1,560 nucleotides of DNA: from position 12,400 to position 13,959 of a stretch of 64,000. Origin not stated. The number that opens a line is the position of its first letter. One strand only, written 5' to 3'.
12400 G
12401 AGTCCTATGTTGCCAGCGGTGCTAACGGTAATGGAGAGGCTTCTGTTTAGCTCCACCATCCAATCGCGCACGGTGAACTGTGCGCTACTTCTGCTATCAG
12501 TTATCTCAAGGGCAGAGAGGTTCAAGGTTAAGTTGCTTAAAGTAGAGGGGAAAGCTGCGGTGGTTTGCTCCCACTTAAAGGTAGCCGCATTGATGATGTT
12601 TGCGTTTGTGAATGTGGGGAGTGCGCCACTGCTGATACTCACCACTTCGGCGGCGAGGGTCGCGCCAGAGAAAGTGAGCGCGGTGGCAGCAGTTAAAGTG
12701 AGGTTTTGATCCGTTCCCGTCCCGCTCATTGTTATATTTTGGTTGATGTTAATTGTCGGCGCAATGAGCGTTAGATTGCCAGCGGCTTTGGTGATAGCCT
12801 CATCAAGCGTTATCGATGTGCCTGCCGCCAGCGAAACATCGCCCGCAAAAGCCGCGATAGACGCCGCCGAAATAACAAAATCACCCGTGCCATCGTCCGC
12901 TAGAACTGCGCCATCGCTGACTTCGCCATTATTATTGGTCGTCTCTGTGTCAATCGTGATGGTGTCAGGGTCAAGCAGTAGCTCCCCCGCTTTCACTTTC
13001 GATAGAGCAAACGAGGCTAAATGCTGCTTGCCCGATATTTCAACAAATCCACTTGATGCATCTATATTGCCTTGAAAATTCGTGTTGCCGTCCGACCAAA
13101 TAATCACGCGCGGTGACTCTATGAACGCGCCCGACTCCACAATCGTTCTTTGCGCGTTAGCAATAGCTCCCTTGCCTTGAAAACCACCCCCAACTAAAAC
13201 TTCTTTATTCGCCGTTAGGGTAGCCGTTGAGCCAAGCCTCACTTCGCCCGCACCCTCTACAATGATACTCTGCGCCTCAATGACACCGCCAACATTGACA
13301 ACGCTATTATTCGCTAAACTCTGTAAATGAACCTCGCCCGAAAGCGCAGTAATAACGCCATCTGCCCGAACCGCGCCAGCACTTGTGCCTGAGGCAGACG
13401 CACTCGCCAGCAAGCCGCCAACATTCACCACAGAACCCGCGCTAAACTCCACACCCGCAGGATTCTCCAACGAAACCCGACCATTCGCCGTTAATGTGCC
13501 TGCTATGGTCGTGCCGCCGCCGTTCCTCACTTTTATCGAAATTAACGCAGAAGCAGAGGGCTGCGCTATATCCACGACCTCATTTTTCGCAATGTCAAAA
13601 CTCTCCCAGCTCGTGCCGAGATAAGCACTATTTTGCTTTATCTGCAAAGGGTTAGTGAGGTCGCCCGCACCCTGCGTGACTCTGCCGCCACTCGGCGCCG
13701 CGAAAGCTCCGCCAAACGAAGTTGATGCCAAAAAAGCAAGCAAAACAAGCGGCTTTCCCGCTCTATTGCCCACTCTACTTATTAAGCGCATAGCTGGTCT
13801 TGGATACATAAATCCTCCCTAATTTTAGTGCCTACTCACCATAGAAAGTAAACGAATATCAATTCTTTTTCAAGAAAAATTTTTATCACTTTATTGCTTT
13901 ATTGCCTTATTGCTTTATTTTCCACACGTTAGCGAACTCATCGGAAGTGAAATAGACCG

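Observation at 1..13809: A 13.8-kb minus-strand ORF (>=4603 codons) missing from the ORF track: a giant TpsA/FHA-like exoprotein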

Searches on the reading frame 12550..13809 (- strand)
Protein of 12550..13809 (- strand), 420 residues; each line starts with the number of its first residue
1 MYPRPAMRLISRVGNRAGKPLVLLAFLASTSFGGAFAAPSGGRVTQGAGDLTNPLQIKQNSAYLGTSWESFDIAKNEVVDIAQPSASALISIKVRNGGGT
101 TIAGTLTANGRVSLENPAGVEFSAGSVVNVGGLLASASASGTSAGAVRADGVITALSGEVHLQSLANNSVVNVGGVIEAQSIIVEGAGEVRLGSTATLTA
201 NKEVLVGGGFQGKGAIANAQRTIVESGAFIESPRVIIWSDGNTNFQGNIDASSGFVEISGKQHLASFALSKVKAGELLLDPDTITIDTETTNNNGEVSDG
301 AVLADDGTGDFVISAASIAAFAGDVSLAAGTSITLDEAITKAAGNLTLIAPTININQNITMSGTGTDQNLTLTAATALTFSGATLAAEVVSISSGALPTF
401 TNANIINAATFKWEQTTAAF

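Call 28: find_related_loci(query=A1, collection=genome_contigs, flank=10000)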
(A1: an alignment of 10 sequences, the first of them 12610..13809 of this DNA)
Query A1 (400 aa) in genome_contigs; peptide patterns used: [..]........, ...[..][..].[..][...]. (x = any residue, [..] = any of these).
358 stretches matched a pattern; 25 encode a relative of the query (tblastn E <= 1e-3); 24 distinct loci.
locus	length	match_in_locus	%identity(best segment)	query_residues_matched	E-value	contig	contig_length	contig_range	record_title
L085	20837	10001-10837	37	35-363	4e-47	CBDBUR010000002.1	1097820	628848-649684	MAG: Alphaproteobacteria bacterium isolate be7f0d22-ac6b-498f-ae15-bf69fb30ab6a genome assembly, contig: contig_2, whole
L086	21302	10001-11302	30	37-350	3e-32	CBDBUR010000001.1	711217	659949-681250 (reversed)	MAG: Alphaproteobacteria bacterium isolate be7f0d22-ac6b-498f-ae15-bf69fb30ab6a genome assembly, contig: contig_1, whole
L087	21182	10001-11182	29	21-306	9e-31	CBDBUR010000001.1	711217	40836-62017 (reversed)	MAG: Alphaproteobacteria bacterium isolate be7f0d22-ac6b-498f-ae15-bf69fb30ab6a genome assembly, contig: contig_1, whole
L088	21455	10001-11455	33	26-382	2e-29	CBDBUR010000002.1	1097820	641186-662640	MAG: Alphaproteobacteria bacterium isolate be7f0d22-ac6b-498f-ae15-bf69fb30ab6a genome assembly, contig: contig_2, whole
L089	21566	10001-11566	48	21-400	3e-27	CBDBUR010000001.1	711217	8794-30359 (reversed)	MAG: Alphaproteobacteria bacterium isolate be7f0d22-ac6b-498f-ae15-bf69fb30ab6a genome assembly, contig: contig_1, whole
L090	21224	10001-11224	40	9-308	7e-26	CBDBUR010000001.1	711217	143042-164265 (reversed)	MAG: Alphaproteobacteria bacterium isolate be7f0d22-ac6b-498f-ae15-bf69fb30ab6a genome assembly, contig: contig_1, whole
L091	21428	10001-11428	47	13-361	1e-24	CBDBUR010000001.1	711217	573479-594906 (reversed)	MAG: Alphaproteobacteria bacterium isolate be7f0d22-ac6b-498f-ae15-bf69fb30ab6a genome assembly, contig: contig_1, whole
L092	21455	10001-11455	48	35-392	7e-25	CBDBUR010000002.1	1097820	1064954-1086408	MAG: Alphaproteobacteria bacterium isolate be7f0d22-ac6b-498f-ae15-bf69fb30ab6a genome assembly, contig: contig_2, whole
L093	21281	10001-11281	35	24-339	5e-28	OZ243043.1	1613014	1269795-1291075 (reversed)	MAG: Alphaproteobacteria bacterium isolate 66b0c868-fd97-4540-bf87-dd06cb01c8a4 genome assembly, chromosome: 1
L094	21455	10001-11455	45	36-395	1e-22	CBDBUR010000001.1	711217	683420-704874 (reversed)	MAG: Alphaproteobacteria bacterium isolate be7f0d22-ac6b-498f-ae15-bf69fb30ab6a genome assembly, contig: contig_1, whole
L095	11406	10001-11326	44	35-335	1e-16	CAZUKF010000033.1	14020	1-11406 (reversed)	MAG TPA_asm: uncultured Rickettsiales bacterium isolate SRP150892_co2_172 genome assembly, contig: NODE_6336_length_1402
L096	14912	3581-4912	41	35-335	4e-15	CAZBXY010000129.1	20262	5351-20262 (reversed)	MAG TPA_asm: uncultured Frigoriglobus sp. isolate SRP287051_co2_76 genome assembly, contig: NODE_5155_length_20262_cov_1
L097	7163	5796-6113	42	35-136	1e-14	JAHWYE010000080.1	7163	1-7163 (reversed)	MAG: Nitrospirae bacterium isolate CR_Sed_300A_bin.33 scaffold_138, whole genome shotgun sequence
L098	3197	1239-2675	42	35-336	9e-15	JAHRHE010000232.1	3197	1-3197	MAG: Nitrospirae bacterium isolate CR_Sed_300A_bin.24 scaffold_18807, whole genome shotgun sequence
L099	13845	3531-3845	41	35-136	3e-14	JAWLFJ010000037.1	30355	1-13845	MAG: Paracoccaceae bacterium isolate 21BLK6-1.bin.139 NODE_1048_length_30355_cov_5.995505, whole genome shotgun sequence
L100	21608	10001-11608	37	20-387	4e-14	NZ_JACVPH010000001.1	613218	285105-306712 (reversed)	Polynucleobacter sp. JS-Fieb-80-E5 NODE_1_length_613218_cov_111.831, whole genome shotgun sequence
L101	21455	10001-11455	39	39-400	6e-13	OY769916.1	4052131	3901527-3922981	MAG: Paracoccaceae bacterium isolate 0eec8381-062d-48a1-8b5c-e49145247478 genome assembly, chromosome: 1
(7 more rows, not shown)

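Call 30: search_protein_families(library=pfam, proteins=[L100:8210-9844:+, L101:8099-9838:+, L087:5269-7215:-, L087:7457-8920:+, L085:4546-6576:-, L091:5855-7777:+, L091:8377-9876:-, L093:6899-8983:+, L092:6754-8988:+, L093:3161-5977:+], max_evalue=0.00001)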
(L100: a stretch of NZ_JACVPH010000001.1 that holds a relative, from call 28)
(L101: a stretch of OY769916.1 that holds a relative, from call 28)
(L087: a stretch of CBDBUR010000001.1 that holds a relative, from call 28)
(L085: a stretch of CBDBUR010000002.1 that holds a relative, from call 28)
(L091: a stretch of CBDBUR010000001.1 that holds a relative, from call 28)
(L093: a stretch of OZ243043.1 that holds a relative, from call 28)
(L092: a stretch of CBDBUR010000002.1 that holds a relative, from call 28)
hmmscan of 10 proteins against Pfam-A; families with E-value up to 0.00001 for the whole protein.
L100:8210-9844:+ (545 aa): 1 family
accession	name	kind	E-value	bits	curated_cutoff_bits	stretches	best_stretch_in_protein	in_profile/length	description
PF03865.19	ShlB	-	6e-11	42.8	22.7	1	185-475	1-296/311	Haemolysin secretion/activation protein ShlB/FhaC/HecB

L101:8099-9838:+ (580 aa): 2 families
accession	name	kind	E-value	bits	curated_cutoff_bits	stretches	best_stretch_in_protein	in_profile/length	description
PF08479.16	POTRA_2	-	3.9e-16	59.1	24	1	91-166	1-76/76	POTRA domain, ShlB-type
PF03865.19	ShlB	-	9.4e-15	55.3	22.7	1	393-538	171-308/311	Haemolysin secretion/activation protein ShlB/FhaC/HecB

L087:5269-7215:- (649 aa): 1 family
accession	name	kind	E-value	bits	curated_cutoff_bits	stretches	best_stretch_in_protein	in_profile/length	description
PF00496.27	SBP_bac_5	-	5.6e-63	213.7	32.4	1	178-547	2-354/368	Bacterial extracellular solute-binding proteins, family 5 Middle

L087:7457-8920:+ (488 aa): 1 family
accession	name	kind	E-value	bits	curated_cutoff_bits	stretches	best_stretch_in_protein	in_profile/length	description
PF00474.23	SSF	-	2.2e-54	185.3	22.8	1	36-440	1-406/406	Sodium:solute symporter family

L085:4546-6576:- (677 aa): 5 families
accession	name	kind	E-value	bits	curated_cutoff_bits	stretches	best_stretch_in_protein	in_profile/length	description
PF00580.27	UvrD-helicase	-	4.1e-19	69.7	23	1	240-478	2-254/271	UvrD/REP helicase N-terminal domain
PF13361.12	UvrD_C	-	4.6e-18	66.2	25.6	1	596-665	285-347/350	UvrD-like helicase C-terminal domain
PF13245.12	AAA_19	-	5.8e-09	36.7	25.1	1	252-477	11-131/134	AAA domain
PF13401.12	AAA_22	-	1.5e-07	32.2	27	0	391-470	39-122/130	AAA domain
PF13538.12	UvrD_C_2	-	6.4e-07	29.6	27.4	0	643-663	31-51/52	UvrD-like helicase C-terminal domain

L091:5855-7777:+ (641 aa): 2 families
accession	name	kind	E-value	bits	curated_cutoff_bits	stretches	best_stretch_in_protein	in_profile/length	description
PF07969.17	Amidohydro_3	-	7.6e-58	197.6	29.7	1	134-630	7-470/472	Amidohydrolase family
PF01979.26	Amidohydro_1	-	5e-19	69.2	25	1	286-630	28-344/345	Amidohydrolase family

L091:8377-9876:- (500 aa): 2 families
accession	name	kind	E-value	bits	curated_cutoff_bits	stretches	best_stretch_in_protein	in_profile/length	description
PF00199.24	Catalase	-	5.9e-183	608.7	25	1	26-408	1-381/383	Catalase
PF06628.17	Catalase-rel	-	6.3e-20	71.5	30.1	1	435-496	3-65/65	Catalase-related immune-responsive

L093:6899-8983:+ (695 aa): 3 families
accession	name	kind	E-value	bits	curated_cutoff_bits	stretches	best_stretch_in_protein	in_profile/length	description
PF02683.22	DsbD_TM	-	3.9e-12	46.4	27.1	1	295-511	2-215/219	Cytochrome C biogenesis protein transmembrane domain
PF11412.14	DsbD_N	-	1.4e-11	44.9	25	1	52-144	22-111/119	Thiol:disulfide interchange protein DsbD, N-terminal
PF13899.12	Thioredoxin_7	-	7.6e-11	42.4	27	1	579-663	2-81/83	Thioredoxin-like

L092:6754-8988:+ (745 aa): 3 families
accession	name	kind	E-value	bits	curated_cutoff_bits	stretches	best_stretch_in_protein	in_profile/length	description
PF11412.14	DsbD_N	-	9.9e-12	45.4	25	1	107-198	22-110/119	Thiol:disulfide interchange protein DsbD, N-terminal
PF02683.22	DsbD_TM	-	3.9e-11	43.1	27.1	1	343-563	2-215/219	Cytochrome C biogenesis protein transmembrane domain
PF13899.12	Thioredoxin_7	-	5.9e-10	39.6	27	1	632-714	2-79/83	Thioredoxin-like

L093:3161-5977:+ (939 aa): 4 families
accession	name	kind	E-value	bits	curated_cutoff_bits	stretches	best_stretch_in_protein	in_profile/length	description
PF02384.22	N6_Mtase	-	1e-46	160.1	20.4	1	259-562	3-303/311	N-6 DNA Methylase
PF01420.25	Methylase_S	-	3.1e-19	70.3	22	2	747-911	2-154/168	Type I restriction modification DNA specificity domain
PF01170.24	UPF0020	-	2.7e-12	47.2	22.3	1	292-404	18-145/197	RMKL-like, methyltransferase domain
PF04313.20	HSDR_N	-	1.5e-06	28.7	25.1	1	38-90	126-185/198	Type I restriction enzyme R protein N terminus (HSDR_N)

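Call 36: search_solved_structures(query=A2, max_evalue=0.01, show_alignments=1)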
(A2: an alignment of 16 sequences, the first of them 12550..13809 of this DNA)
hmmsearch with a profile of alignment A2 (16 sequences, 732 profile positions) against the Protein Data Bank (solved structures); distinct sequences matched with E-value up to 0.01: 5.
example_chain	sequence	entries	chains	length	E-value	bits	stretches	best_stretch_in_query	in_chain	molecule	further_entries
8vba_A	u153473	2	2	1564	1.4e-123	417.3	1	8-702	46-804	EtpA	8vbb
8cpk_A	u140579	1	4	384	2.4e-108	367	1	30-373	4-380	EtpA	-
2odl_A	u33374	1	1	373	2.4e-68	234.8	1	32-382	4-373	Adhesin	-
4i84_A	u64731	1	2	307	3.4e-66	227.7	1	29-305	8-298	Heme/hemopexin-binding protein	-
4rm6_A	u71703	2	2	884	4.5e-65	224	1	27-309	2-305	Heme/hemopexin-binding protein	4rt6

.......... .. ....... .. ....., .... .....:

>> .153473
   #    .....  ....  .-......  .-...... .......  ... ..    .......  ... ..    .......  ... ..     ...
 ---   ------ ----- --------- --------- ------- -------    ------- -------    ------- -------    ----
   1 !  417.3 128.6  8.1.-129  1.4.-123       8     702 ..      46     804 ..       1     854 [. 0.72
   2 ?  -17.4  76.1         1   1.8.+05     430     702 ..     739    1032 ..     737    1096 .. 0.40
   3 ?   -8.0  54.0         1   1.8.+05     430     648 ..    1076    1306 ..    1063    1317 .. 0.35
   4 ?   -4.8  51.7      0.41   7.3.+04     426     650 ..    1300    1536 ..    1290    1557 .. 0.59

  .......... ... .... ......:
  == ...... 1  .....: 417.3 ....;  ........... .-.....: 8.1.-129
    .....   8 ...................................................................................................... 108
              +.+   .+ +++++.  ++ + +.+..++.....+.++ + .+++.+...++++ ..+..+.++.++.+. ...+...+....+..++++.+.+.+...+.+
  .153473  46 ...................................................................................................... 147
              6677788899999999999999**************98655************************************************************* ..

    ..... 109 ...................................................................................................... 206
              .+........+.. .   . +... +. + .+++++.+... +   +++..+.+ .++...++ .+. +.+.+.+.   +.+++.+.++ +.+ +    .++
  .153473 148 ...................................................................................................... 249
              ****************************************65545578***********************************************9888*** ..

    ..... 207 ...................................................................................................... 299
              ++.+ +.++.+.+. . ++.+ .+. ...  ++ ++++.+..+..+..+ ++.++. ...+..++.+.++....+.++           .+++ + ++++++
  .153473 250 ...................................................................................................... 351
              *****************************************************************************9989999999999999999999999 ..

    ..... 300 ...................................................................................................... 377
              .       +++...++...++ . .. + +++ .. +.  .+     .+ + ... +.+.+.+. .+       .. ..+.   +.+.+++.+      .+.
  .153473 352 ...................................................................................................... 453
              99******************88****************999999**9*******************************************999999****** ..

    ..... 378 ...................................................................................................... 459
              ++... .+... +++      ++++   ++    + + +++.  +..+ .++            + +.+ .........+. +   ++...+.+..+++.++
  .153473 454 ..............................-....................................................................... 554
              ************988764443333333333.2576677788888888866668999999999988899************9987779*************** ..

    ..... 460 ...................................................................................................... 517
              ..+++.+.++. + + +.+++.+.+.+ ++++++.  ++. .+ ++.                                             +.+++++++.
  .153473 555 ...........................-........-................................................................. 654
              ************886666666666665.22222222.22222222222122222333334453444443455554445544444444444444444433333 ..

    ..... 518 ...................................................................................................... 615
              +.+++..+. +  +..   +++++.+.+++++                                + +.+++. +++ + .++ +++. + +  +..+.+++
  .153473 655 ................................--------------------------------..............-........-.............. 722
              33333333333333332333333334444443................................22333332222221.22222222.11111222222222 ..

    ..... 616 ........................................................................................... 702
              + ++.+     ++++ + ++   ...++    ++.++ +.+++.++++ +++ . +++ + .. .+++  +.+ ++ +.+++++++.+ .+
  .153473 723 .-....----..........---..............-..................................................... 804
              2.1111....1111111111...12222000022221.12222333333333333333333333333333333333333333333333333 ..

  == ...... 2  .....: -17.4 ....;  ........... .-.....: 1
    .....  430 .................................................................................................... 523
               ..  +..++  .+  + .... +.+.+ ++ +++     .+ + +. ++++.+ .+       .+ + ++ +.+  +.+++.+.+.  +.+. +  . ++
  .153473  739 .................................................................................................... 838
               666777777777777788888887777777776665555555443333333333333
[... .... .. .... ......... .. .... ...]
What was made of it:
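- The profile search against PDB gives EtpA 1e-123 and HMW1 2e-68 (call 36).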
